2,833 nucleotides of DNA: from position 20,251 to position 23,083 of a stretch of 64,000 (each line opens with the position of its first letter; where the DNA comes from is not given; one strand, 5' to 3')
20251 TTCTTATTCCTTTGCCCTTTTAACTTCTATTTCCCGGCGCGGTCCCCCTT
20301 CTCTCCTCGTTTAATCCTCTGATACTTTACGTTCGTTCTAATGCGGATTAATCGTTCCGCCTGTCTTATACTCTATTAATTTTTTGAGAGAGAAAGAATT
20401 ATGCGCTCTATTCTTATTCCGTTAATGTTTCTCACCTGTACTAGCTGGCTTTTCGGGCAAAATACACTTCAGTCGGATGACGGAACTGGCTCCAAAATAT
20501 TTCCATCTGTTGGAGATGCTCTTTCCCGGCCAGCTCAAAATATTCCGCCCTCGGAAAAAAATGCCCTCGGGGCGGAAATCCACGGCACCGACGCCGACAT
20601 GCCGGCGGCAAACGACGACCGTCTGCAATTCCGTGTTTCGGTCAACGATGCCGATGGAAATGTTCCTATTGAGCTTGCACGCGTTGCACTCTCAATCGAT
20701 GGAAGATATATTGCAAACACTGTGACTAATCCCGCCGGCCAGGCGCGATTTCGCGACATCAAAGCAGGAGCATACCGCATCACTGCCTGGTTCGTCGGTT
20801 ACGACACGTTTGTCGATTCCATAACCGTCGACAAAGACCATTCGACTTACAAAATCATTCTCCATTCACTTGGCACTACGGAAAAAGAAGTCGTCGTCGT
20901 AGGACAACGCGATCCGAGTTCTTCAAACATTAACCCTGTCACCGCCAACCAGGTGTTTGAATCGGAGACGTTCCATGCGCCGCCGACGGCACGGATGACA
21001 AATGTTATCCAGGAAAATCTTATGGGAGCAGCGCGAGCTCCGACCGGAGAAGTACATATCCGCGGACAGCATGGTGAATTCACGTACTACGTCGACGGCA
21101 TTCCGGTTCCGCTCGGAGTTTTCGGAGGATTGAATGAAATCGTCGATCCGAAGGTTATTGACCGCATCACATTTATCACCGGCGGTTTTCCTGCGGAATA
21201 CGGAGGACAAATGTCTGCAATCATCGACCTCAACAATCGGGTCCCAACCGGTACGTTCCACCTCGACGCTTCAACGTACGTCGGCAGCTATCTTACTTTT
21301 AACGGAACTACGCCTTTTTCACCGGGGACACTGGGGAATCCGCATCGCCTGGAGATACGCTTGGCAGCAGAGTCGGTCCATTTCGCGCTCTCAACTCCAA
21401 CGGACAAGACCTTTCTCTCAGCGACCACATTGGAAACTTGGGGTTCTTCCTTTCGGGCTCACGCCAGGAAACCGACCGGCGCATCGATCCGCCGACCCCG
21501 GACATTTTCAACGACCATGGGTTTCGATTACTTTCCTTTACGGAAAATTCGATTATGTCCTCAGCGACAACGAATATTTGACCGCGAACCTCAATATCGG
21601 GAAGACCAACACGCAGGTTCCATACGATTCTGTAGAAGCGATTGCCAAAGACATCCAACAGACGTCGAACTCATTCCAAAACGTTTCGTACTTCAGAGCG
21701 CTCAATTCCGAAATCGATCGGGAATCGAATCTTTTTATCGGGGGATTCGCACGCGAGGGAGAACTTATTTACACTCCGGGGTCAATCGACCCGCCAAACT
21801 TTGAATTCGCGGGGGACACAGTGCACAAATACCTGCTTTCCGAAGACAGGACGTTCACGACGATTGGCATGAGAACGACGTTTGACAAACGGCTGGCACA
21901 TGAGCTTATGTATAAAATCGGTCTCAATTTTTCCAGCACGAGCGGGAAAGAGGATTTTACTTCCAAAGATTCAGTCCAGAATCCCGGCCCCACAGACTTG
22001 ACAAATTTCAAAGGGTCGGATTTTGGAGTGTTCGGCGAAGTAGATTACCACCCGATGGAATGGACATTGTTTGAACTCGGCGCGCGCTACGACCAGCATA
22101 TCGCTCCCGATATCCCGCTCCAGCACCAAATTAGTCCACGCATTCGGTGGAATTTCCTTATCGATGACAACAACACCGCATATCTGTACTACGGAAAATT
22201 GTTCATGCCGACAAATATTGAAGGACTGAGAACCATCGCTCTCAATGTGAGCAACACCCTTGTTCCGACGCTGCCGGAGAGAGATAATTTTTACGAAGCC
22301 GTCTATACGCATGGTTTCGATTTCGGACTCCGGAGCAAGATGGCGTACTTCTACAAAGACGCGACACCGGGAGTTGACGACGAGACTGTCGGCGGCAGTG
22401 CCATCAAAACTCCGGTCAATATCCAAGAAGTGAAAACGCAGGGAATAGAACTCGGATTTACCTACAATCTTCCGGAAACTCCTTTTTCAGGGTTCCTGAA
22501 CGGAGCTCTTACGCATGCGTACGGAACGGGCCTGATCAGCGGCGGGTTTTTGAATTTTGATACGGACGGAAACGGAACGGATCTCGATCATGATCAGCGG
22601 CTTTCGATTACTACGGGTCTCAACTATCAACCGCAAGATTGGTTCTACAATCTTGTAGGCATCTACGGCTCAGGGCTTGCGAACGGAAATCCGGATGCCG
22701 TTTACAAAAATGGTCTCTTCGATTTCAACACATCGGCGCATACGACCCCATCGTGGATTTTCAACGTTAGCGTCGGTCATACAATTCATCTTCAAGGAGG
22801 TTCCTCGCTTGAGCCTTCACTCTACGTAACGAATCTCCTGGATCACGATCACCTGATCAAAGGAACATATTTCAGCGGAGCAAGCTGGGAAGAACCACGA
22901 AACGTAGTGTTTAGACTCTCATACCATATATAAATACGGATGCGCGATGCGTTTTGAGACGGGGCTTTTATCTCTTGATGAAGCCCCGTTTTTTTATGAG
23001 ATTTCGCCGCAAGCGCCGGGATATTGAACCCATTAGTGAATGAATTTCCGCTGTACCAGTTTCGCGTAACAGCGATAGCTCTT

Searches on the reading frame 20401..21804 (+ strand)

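Call 56: search_protein_families(library=pfam, proteins=[window:20401-21804:+], max_evalue=0.00001)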
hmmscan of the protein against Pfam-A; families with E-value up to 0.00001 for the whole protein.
window:20401-21804:+ (467 aa): 3 families
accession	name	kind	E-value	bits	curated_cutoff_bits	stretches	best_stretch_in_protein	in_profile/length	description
PF13620.12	CarboxypepD_reg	-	6.2e-10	39.7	32.3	1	78-148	3-74/82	Carboxypeptidase regulatory-like domain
PF13715.12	CarbopepD_reg_2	-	6.1e-07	29.8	32.2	1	81-166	5-88/88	CarboxypepD_reg-like domain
PF07715.20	Plug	-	7.2e-06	26.9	23.9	0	186-270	12-102/107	TonB-dependent Receptor Plug Domain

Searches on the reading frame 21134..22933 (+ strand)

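Call 56: search_protein_families(library=pfam, proteins=[window:21134-22933:+], max_evalue=0.00001)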
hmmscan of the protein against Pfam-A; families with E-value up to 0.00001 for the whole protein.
window:21134-22933:+ (599 aa): 1 family
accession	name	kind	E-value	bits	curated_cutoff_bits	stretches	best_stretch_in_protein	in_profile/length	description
PF00593.30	TonB_dep_Rec_b-barrel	-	5e-15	56.7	27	1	148-568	23-436/436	TonB dependent receptor-like, beta-barrel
